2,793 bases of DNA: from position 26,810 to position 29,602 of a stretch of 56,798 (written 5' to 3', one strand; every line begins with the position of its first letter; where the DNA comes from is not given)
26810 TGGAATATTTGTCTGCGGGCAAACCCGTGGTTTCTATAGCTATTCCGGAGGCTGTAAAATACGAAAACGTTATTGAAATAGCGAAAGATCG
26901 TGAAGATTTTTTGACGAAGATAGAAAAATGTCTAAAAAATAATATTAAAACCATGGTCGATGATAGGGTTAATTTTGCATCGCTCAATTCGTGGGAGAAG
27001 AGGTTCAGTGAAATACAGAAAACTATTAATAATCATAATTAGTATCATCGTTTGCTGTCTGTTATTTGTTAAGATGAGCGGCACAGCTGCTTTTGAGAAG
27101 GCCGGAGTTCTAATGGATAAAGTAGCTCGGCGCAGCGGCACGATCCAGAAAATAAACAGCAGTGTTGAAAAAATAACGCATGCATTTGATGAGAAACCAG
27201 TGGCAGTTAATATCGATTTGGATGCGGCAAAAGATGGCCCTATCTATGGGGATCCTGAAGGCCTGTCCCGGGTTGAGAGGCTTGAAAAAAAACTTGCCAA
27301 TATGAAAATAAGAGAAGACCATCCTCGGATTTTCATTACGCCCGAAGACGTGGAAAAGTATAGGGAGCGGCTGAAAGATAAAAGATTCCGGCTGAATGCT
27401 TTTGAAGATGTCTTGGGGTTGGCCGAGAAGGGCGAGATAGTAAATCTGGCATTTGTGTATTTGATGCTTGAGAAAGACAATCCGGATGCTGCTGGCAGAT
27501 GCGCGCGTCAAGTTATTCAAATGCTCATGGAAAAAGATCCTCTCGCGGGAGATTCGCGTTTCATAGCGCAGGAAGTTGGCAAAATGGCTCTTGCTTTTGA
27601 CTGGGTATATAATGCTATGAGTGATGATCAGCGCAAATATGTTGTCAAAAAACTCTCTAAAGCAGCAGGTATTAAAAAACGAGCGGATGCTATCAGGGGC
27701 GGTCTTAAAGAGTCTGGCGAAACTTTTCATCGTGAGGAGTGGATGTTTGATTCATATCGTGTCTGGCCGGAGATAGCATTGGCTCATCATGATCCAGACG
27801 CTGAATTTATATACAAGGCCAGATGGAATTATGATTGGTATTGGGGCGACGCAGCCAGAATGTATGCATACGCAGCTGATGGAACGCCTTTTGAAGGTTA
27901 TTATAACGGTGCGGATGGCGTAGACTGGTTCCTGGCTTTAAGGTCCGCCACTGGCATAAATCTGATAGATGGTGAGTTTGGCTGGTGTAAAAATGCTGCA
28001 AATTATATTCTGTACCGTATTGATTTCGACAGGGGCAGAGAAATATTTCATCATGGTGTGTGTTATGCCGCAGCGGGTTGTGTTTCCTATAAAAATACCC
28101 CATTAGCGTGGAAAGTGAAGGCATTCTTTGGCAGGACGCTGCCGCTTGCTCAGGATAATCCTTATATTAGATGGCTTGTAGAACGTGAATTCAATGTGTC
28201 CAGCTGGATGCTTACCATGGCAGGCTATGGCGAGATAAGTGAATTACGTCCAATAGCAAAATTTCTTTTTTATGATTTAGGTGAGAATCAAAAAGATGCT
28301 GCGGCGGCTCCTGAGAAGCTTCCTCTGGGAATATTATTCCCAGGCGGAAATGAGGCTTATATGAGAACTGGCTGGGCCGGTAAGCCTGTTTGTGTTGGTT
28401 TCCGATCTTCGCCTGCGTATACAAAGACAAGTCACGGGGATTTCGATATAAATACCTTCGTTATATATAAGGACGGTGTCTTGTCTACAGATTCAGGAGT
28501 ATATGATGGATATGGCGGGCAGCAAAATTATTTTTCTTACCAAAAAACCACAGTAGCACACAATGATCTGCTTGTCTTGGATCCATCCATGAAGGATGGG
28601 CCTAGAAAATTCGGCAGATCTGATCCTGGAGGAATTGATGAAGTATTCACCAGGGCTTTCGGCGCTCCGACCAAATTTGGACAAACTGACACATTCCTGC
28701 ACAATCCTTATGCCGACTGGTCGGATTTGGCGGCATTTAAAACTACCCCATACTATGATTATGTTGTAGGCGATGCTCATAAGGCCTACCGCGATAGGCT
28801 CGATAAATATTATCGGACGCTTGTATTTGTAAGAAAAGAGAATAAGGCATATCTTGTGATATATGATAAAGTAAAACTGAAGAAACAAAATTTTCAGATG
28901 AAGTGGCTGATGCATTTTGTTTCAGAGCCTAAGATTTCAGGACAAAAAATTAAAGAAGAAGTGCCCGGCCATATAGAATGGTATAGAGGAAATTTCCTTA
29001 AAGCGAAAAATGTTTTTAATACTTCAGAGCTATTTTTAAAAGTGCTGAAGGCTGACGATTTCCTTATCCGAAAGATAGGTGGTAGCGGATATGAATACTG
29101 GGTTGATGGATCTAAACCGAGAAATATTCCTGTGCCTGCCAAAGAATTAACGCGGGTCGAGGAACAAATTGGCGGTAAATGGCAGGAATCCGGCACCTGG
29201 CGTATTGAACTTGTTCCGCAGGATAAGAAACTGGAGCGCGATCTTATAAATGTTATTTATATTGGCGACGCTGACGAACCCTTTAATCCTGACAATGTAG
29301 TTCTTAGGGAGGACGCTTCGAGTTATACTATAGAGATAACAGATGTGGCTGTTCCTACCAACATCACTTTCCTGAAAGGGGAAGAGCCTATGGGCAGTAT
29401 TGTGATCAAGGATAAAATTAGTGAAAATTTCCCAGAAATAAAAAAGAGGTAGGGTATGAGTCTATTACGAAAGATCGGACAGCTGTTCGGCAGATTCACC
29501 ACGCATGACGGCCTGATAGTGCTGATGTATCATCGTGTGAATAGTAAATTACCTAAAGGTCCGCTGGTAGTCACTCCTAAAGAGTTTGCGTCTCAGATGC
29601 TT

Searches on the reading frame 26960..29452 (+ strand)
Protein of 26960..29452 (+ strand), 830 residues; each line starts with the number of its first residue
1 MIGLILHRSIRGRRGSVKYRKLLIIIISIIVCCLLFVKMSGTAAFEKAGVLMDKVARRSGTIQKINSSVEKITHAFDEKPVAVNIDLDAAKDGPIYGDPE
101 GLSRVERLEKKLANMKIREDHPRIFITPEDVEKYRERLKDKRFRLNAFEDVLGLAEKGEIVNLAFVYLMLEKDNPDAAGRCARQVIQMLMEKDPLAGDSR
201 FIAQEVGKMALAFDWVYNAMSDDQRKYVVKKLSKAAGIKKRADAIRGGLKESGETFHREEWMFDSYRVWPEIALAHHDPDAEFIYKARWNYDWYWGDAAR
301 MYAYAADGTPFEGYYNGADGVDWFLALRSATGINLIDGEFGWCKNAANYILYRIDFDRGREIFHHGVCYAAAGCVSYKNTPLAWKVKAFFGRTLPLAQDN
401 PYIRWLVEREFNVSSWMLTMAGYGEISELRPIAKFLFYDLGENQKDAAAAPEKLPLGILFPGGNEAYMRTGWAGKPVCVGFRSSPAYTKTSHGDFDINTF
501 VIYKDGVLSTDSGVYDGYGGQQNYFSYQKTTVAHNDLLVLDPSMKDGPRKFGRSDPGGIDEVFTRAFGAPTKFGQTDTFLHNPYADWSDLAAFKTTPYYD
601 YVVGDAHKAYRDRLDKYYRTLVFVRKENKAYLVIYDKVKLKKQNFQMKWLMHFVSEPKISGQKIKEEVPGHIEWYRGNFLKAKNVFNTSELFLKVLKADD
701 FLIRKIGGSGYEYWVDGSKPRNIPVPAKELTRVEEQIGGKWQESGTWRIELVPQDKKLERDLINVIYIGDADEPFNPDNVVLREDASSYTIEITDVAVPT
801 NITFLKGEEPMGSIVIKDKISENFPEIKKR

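Call 17: search_protein_families(library=pfam, proteins=[window:26960-29452:+], max_evalue=0.01)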
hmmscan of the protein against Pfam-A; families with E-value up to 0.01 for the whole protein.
window:26960-29452:+ (830 aa): 1 family
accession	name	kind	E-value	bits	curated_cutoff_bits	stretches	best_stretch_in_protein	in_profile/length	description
PF07940.18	Hepar_II_III_C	-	2.4e-05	24.4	24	1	484-657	29-167/237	Heparinase II/III-like, C-terminal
